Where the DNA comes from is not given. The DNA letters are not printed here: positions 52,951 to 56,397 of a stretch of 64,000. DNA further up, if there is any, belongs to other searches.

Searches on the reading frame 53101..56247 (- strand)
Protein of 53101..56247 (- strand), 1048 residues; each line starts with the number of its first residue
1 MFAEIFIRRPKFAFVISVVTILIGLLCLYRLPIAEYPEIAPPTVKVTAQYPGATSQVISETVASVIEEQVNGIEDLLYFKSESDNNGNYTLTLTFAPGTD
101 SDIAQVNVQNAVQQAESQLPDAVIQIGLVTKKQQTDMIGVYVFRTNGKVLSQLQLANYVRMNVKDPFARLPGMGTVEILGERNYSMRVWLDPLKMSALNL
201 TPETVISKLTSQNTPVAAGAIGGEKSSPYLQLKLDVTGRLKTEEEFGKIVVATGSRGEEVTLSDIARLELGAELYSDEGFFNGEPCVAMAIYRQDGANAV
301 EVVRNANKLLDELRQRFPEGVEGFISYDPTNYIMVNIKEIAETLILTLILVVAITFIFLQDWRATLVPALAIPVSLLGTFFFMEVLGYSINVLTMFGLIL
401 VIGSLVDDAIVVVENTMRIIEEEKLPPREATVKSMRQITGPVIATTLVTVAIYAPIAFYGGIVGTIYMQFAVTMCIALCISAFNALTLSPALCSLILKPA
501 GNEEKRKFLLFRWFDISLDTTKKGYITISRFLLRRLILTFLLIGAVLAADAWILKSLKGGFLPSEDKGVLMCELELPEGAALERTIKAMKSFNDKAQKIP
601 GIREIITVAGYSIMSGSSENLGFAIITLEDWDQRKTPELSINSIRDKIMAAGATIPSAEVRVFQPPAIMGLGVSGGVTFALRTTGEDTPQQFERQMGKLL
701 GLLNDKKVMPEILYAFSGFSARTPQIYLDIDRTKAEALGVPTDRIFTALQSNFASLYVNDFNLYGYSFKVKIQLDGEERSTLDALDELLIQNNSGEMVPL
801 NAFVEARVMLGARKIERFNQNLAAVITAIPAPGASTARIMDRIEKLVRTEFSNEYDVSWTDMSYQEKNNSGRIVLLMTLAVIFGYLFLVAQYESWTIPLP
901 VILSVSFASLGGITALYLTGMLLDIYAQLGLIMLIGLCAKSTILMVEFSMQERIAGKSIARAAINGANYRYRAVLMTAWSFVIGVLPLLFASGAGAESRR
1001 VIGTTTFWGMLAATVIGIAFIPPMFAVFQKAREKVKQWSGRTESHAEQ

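Call 83: search_protein_families(library=pfam, proteins=[window:53101-56247:-], max_evalue=0.001)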
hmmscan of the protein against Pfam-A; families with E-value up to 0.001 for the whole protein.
window:53101-56247:- (1048 aa): 3 families
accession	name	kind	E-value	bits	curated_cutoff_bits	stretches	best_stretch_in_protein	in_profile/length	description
PF00873.25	ACR_tran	-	8e-288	957.8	28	1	3-1028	2-1020/1021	AcrB/AcrD/AcrF family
PF02355.23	SecD_SecF_C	-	0.00018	21.4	20.5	1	343-492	37-182/189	Protein export membrane protein SecD/SecF, C-terminal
PF03176.21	MMPL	-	0.00059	19.3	20.5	1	867-1031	141-305/333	MMPL family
